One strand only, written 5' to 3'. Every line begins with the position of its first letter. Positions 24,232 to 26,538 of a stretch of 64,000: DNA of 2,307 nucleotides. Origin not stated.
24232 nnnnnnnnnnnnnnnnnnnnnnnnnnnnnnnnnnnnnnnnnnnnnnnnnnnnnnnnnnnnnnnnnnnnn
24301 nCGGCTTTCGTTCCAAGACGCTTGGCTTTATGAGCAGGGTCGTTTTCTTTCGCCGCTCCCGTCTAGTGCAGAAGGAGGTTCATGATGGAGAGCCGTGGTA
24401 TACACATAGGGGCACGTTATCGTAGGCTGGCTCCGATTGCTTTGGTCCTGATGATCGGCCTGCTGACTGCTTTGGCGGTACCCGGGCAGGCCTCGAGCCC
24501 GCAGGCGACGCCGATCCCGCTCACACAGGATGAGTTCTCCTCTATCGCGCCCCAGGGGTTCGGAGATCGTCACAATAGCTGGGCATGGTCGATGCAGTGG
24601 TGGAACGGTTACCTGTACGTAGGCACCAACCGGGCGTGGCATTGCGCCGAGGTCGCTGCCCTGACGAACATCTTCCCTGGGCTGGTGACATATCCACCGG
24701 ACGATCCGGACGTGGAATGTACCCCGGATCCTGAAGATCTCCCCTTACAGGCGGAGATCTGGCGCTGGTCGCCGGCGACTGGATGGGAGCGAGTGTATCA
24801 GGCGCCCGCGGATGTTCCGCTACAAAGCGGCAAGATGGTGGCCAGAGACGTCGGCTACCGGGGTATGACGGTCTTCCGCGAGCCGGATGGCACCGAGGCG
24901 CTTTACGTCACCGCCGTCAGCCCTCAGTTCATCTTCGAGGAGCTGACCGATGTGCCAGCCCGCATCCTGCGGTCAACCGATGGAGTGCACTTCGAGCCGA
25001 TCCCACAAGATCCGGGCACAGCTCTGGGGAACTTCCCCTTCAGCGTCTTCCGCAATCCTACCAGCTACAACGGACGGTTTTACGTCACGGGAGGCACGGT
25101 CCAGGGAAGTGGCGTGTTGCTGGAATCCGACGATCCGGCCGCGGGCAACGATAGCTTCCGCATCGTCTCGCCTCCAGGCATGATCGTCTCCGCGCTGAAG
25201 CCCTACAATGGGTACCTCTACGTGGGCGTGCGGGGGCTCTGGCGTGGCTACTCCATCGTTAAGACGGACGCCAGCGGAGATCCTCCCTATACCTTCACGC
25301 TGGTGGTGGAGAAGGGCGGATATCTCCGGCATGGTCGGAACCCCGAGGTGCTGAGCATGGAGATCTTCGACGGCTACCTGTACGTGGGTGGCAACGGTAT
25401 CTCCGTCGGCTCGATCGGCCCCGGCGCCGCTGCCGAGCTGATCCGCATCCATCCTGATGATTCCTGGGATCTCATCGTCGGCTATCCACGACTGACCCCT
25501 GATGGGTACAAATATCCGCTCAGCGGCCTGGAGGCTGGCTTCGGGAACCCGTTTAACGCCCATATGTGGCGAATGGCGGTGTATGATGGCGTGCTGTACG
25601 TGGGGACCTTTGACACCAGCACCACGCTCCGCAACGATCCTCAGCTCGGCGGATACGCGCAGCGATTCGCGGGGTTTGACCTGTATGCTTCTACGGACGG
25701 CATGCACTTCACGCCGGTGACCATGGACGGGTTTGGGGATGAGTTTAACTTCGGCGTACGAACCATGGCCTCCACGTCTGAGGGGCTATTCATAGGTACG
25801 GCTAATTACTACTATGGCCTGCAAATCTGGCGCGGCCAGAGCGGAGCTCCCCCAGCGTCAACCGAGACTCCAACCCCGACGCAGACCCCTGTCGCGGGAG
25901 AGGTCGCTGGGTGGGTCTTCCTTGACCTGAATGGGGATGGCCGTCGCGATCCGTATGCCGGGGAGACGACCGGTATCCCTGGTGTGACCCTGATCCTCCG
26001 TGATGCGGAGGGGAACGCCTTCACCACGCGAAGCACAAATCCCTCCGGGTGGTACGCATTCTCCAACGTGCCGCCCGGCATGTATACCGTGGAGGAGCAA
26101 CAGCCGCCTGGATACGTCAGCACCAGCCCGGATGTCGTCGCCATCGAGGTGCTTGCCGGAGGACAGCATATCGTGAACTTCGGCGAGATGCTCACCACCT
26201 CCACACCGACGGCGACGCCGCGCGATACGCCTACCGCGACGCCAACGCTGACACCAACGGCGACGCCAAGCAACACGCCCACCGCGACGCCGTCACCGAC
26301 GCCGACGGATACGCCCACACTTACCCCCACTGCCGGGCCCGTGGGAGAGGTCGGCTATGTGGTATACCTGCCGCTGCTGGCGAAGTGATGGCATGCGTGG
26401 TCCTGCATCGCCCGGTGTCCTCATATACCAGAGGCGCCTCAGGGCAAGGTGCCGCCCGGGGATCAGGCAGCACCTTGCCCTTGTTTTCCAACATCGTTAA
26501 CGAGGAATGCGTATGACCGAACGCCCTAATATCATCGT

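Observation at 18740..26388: Three paralogous repeat/propeller proteins with an invariant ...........-M-WW-G-LYVGTN motif embedded in a PKS operon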

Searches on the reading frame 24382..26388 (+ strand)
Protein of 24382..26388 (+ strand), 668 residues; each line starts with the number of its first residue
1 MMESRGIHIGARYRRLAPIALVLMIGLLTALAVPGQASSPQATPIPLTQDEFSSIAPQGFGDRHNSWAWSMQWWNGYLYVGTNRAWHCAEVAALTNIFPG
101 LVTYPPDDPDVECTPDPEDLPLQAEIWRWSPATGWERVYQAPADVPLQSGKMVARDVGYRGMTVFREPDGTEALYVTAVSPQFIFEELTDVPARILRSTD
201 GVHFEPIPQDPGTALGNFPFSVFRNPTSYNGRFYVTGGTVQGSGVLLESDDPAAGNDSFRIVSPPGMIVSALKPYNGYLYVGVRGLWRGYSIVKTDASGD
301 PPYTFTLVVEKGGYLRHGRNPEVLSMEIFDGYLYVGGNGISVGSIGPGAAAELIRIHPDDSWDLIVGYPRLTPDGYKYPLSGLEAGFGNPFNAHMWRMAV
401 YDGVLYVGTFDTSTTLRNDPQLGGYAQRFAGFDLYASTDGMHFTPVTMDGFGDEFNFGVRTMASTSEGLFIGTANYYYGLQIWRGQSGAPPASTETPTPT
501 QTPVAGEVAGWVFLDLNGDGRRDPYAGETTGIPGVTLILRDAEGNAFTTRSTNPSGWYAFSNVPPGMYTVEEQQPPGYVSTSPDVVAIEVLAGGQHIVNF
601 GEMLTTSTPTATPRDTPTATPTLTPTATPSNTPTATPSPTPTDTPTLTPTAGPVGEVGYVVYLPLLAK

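Call 4: search_protein_families(library=pfam, proteins=[window:24382-26388:+], max_evalue=1)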
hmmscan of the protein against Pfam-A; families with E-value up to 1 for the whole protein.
window:24382-26388:+ (668 aa): 5 families
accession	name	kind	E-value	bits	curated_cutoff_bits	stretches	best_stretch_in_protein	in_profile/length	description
PF17210.9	SdrD_B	-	1.4e-14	54.7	29.7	1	510-584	5-76/112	SdrD B-like domain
PF17802.7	SpaA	-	2e-07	31.5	23.1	1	529-594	13-80/91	Prealbumin-like fold domain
PF13620.12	CarboxypepD_reg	-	1.1e-06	29.3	32.3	1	530-586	12-67/82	Carboxypeptidase regulatory-like domain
PF07494.17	Reg_prop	-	0.033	14.8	20.4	0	401-410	14-23/24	Two component regulator propeller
PF13517.12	FG-GAP_3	-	0.052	14.6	26.9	1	477-523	15-58/61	FG-GAP-like repeat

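Call 5: search_protein_families(library=ncbifam, proteins=[window:24382-26388:+], max_evalue=1)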
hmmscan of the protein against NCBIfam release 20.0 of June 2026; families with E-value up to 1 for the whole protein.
window:24382-26388:+ (668 aa): 6 families
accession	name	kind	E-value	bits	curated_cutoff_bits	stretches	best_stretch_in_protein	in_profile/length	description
NF052345.1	S_layer_anammox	exception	2e-07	28.8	1400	1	491-623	1296-1413/1596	Kustd1514 family S-layer glycoprotein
NF000535.3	MSCRAMM_SdrC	exception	1.4e-06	26.6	1700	1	510-584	501-572/963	MSCRAMM family adhesin SdrC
NF012181.0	MSCRAMM_SdrD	exception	5.9e-06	24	2500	1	510-581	797-865/1379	MSCRAMM family adhesin SdrD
NF033902.0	iso_D2_wall_anc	subfamily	0.0036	16.1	95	1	541-586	132-179/540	SpaH/EbpB family LPXTG-anchored major pilin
TIGR04216.1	halo_surf_glyco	exception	0.044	12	400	1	560-652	684-758/784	HVO_2072 family ArtA-dependent S-layer glycoprotein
NF033186.1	internalin_K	exception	0.44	8.9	1100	1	610-646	509-545/604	class 1 internalin InlK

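Call 9: find_homologous_proteins(query=window:24382-26388:+, max_evalue=0.001)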
Query window:24382-26388:+ (668 aa): 964 proteins with E <= 0.001 among 8000 candidates; the best 120 are listed.
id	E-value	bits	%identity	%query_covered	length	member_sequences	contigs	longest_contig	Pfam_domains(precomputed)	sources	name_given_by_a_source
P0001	0.0e+0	1387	100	90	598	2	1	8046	PF17802.8,PF13620.13,PF22904.4,PF17210.10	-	-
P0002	8.6e-248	842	77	69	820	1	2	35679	-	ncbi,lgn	ncbi:MAG: hypothetical protein Kow0047_03290 [Anaerolineae bacterium]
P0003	4.3e-233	793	71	71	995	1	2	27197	PF07705.18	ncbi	-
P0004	5.7e-230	783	73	68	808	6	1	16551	-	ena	-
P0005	7.3e-229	780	62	86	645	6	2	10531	PF13620.13,PF17210.10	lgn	-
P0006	3.3e-227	774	69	73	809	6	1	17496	-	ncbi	-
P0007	3.5e-210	718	66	71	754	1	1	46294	-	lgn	-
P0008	5.6e-198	677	64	71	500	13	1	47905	-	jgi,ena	-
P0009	2.0e-197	676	64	69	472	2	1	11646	-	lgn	-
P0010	1.2e-196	673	62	71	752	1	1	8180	-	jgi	-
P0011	1.4e-196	673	58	79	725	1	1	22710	-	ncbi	-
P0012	1.4e-196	673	61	72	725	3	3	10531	-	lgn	-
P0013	2.2e-195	669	66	66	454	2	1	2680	-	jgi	-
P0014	3.3e-193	662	62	70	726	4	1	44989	-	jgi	jgi:hypothetical protein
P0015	1.9e-187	643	60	71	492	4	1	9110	-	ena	-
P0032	7.2e-173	594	59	70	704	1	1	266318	-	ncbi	ncbi:MAG: hypothetical protein R2844_04555 [Caldilineales bacterium]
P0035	7.2e-171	588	55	72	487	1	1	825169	-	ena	-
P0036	2.7e-170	586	54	71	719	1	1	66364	-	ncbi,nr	ncbi:MAG: fibronectin type III domain-containing protein [Chloroflexota bacterium]|nr:fibronectin ty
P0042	7.5e-162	558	57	69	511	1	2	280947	-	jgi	jgi:hypothetical protein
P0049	1.6e-157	544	54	70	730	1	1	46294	PF25833.1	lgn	-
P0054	4.4e-156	539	58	65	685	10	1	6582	PF25833.1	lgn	-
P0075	4.7e-150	519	57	65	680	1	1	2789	PF25833.1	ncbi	ncbi:MAG: hypothetical protein ACK2U9_09120, partial [Anaerolineae bacterium]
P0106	8.7e-145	502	52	66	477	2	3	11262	-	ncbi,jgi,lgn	ncbi:MAG: hypothetical protein PVI60_04490 [Desulfobacteraceae bacterium]|jgi:hypothetical protein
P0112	3.5e-144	500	51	71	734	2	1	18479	PF25833.1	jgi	jgi:hypothetical protein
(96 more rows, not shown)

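Call 14: find_encoding_contigs(protein=P0032, flank=10000, max_places=2)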
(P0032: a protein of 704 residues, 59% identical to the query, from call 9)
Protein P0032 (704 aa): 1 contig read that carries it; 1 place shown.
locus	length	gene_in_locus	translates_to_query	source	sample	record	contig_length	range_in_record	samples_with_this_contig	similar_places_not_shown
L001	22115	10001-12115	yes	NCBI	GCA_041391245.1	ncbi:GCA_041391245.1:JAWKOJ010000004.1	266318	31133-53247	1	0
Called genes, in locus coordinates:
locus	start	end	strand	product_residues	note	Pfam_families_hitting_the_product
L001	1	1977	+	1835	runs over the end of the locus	PF00109:ketoacyl-synt, PF02801:Ketoacyl-synt_C, PF16197:KAsynt_C_assoc, PF22621:CurL-like_PKS_C (faint), PF00698:Acyl_transf_1, PF00550:PP-binding (weak), PF14765:PS-DH, PF01648:ACPS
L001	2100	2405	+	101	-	PF00550:PP-binding (weak)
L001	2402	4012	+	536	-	PF01663:Phosphodiest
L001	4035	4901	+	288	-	PF00561:Abhydrolase_1, PF12146:Hydrolase_4, PF12697:Abhydrolase_6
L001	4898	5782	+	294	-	PF00106:adh_short, PF08659:KR, PF13561:adh_short_C2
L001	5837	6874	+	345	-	PF13489:Methyltransf_23 (faint), PF01209:Ubie_methyltran (faint), PF08241:Methyltransf_11 (weak), PF08242:Methyltransf_12, PF13649:Methyltransf_25, PF13847:Methyltransf_31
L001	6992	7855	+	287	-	PF00106:adh_short, PF01370:Epimerase (faint), PF08643:DUF1776 (faint), PF08659:KR, PF13561:adh_short_C2, PF16363:GDP_Man_Dehyd (weak)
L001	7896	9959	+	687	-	-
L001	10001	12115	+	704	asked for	-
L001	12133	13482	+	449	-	PF00201:UDPGT, PF04101:Glyco_tran_28_C, PF06722:EryCIII-like_C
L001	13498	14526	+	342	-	PF01073:3Beta_HSD, PF01370:Epimerase, PF02719:Polysacc_synt_2, PF04321:RmlD_sub_bind (weak), PF07993:NAD_binding_4 (weak), PF16363:GDP_Man_Dehyd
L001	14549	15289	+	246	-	PF00483:NTP_transferase, PF12804:NTP_transf_3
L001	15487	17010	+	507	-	PF22848:ASD1_dom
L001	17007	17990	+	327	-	PF13469:Sulfotransfer_3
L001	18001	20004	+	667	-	PF07819:PGAP1 (weak)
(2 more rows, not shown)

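Call 16: find_encoding_contigs(protein=P0106, flank=10000, max_places=2)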
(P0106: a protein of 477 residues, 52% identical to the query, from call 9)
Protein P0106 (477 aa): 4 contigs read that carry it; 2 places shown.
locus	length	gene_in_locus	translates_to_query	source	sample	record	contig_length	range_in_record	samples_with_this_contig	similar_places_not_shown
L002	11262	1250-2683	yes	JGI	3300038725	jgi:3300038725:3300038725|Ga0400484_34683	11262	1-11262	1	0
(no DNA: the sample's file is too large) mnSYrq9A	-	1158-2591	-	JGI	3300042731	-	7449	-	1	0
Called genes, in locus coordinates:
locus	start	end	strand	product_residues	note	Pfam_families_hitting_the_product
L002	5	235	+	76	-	-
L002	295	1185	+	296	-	PF00106:adh_short, PF08659:KR, PF08643:DUF1776 (faint), PF13561:adh_short_C2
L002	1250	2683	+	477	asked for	-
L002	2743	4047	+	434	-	PF03033:Glyco_transf_28 (weak), PF00201:UDPGT, PF06722:EryCIII-like_C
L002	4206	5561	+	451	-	PF00201:UDPGT, PF04101:Glyco_tran_28_C, PF06722:EryCIII-like_C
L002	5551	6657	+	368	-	PF01073:3Beta_HSD, PF01370:Epimerase, PF02719:Polysacc_synt_2 (weak), PF07993:NAD_binding_4, PF13460:NAD_binding_10, PF16363:GDP_Man_Dehyd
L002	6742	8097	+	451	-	PF00884:Sulfatase, PF01663:Phosphodiest, PF16347:SGSH_C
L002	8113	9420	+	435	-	PF00884:Sulfatase, PF01663:Phosphodiest, PF16347:SGSH_C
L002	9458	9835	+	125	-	PF12680:SnoaL_2 (faint)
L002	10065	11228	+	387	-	PF26550:Tricorn_2nd (faint), PF07676:PD40 (faint), PF26549:Tricorn_N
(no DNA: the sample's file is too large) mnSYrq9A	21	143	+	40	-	-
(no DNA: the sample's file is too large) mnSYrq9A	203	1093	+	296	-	PF00106:adh_short, PF08659:KR, PF08643:DUF1776 (faint), PF13561:adh_short_C2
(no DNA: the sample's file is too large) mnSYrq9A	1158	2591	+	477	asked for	-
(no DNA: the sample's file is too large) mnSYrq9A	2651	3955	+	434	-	PF03033:Glyco_transf_28 (weak), PF00201:UDPGT, PF06722:EryCIII-like_C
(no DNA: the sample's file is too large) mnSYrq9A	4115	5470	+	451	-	PF00201:UDPGT, PF04101:Glyco_tran_28_C, PF06722:EryCIII-like_C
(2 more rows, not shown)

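Call 17: find_encoding_contigs(protein=P0035, flank=10000, max_places=2)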
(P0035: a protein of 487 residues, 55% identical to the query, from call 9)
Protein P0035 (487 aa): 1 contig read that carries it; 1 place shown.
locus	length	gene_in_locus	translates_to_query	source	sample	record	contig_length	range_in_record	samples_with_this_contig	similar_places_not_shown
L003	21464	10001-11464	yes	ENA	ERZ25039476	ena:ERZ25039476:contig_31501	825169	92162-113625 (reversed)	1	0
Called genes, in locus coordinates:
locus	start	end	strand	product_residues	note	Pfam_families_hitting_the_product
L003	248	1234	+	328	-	PF05057:DUF676 (faint), PF24096:DUF7379 (faint), PF00561:Abhydrolase_1 (weak), PF02089:Palm_thioest (weak), PF07819:PGAP1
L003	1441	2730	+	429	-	PF04015:DUF362, PF13860:FlgD_ig (weak)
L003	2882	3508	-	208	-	PF02463:SMC_N (weak), PF00005:ABC_tran, PF13304:AAA_21 (faint)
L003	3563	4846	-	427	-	PF12704:MacB_PCD, PF02687:FtsX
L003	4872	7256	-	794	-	PF25919:BSH_CusB (faint), PF25917:BSH_RND (faint), PF25881:HH_YBHG (faint), PF25975:CzcB_C (weak)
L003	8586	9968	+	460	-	-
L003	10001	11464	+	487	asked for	-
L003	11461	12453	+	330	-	PF24096:DUF7379 (faint), PF05057:DUF676, PF07819:PGAP1 (weak)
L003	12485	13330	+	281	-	PF03255:ACCA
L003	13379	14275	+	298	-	-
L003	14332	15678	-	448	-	PF02366:PMT, PF13231:PMT_2, PF16192:PMT_4TMC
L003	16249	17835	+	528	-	-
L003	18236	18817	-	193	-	PF00685:Sulfotransfer_1 (weak), PF13469:Sulfotransfer_3 (faint)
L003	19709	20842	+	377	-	PF02746:MR_MLE_N, PF13378:MR_MLE_C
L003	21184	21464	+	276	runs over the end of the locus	PF01261:AP_endonuc_2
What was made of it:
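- A family gene overlaps a PGAP1 gene start in L003 (call 17).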

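Call 22: find_encoding_contigs(protein=P0042, flank=10000, max_places=1)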
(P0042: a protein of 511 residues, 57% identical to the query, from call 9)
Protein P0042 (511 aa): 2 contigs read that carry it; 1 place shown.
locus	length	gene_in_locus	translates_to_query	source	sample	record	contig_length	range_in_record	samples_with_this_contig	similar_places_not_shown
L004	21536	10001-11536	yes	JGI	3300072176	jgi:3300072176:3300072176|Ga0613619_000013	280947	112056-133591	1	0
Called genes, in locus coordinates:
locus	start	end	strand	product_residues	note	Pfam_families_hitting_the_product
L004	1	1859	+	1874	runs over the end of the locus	PF00109:ketoacyl-synt, PF02801:Ketoacyl-synt_C, PF16197:KAsynt_C_assoc, PF22621:CurL-like_PKS_C (weak), PF00698:Acyl_transf_1, PF00550:PP-binding, PF01648:ACPS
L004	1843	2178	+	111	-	PF00550:PP-binding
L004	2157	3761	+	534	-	PF01663:Phosphodiest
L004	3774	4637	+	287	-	PF00561:Abhydrolase_1, PF12146:Hydrolase_4, PF12697:Abhydrolase_6, PF03096:Ndr (weak)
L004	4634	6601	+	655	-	PF00106:adh_short, PF08659:KR, PF13561:adh_short_C2, PF13489:Methyltransf_23, PF08241:Methyltransf_11, PF08242:Methyltransf_12, PF13649:Methyltransf_25, PF13847:Methyltransf_31, +1 more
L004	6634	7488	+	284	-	PF00106:adh_short, PF05368:NmrA (faint), PF08659:KR, PF13561:adh_short_C2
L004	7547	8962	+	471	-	-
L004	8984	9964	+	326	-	PF00685:Sulfotransfer_1, PF13469:Sulfotransfer_3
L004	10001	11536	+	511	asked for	-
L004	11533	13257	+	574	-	PF26549:Tricorn_N (faint), PF07676:PD40 (faint)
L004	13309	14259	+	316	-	PF08240:ADH_N, PF16912:Glu_dehyd_C (weak), PF00107:ADH_zinc_N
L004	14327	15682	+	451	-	PF00201:UDPGT, PF04101:Glyco_tran_28_C, PF06722:EryCIII-like_C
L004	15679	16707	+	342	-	PF01073:3Beta_HSD, PF01370:Epimerase, PF02719:Polysacc_synt_2 (weak), PF07993:NAD_binding_4 (weak), PF16363:GDP_Man_Dehyd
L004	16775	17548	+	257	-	PF00483:NTP_transferase, PF12804:NTP_transf_3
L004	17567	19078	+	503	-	-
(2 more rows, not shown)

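Call 40: search_protein_families(library=pfam, proteins=[P0049, P0054, P0112, P0003, P0036], max_evalue=0.01)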
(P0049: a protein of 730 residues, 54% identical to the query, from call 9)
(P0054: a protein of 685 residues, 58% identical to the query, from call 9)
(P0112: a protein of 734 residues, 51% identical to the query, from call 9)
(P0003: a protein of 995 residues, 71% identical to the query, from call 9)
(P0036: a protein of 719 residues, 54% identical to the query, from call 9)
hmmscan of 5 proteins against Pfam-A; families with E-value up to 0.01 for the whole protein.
P0049 (730 aa): 0 families

P0054 (685 aa): 1 family
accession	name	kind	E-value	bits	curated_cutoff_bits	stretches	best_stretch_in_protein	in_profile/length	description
PF07494.17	Reg_prop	-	0.00045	20.6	20.4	0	348-367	3-23/24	Two component regulator propeller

P0112 (734 aa): 2 families
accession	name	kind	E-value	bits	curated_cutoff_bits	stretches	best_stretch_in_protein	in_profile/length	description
PF07494.17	Reg_prop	-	0.0013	19.1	20.4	0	377-394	7-23/24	Two component regulator propeller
PF00041.27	fn3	-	0.0085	16.7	25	0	519-608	2-75/84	Fibronectin type III domain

P0003 (995 aa): 1 family
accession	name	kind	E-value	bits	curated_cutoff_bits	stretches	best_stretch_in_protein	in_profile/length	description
PF07705.17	CARDB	-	6.2e-09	36.4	22.7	1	629-703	31-100/101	CARDB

P0036 (719 aa): 0 families

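Call 70: search_protein_families(library=pfam, proteins=[P0054, P0075, P0049, P0112], max_evalue=10)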
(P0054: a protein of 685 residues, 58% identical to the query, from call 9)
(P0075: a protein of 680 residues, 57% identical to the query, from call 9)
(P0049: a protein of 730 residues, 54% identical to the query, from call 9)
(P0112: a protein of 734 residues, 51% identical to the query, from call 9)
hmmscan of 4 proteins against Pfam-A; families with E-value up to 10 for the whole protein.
P0054 (685 aa): 2 families
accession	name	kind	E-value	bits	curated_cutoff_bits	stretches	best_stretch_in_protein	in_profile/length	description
PF07494.17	Reg_prop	-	0.00045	20.6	20.4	1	348-367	3-23/24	Two component regulator propeller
PF22888.1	FIMAH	-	0.034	15.2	24.8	1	589-649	3-62/81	FIMAH domain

P0075 (680 aa): 4 families
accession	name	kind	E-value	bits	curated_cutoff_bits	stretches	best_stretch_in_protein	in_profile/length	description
PF00041.27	fn3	-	3.1e-05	24.5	25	1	487-601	2-79/84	Fibronectin type III domain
PF07494.17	Reg_prop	-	0.00012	22.2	20.4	1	358-377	4-24/24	Two component regulator propeller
PF22888.1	FIMAH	-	0.031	15.3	24.8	1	617-676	1-59/81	FIMAH domain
PF24946.1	Fn3_Dep-1_4th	-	0.18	12.3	27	1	569-597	61-89/100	Dep-1 fourth Fn3-like domain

P0049 (730 aa): 0 families

P0112 (734 aa): 2 families
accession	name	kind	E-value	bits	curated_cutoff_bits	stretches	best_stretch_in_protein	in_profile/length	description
PF07494.17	Reg_prop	-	0.0013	19.1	20.4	1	377-394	7-23/24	Two component regulator propeller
PF00041.27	fn3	-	0.0085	16.7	25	1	519-608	2-75/84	Fibronectin type III domain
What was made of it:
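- On Reg_prop (PF07494, two-component regulator propeller): Relatives score 19.1-22.2 bits for a single repeat only (calls 40, 70).
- On Fibronectin type III (C-terminal module of paralogues 1 and 2): The Pfam fn3 model itself scores only 16.7-24.5 bits in relatives, below its cut-off of 25 (call 70).
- Tried and rejected: PF25833, listed as precomputed for some relatives, did not reappear in direct scans (calls 40, 70).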
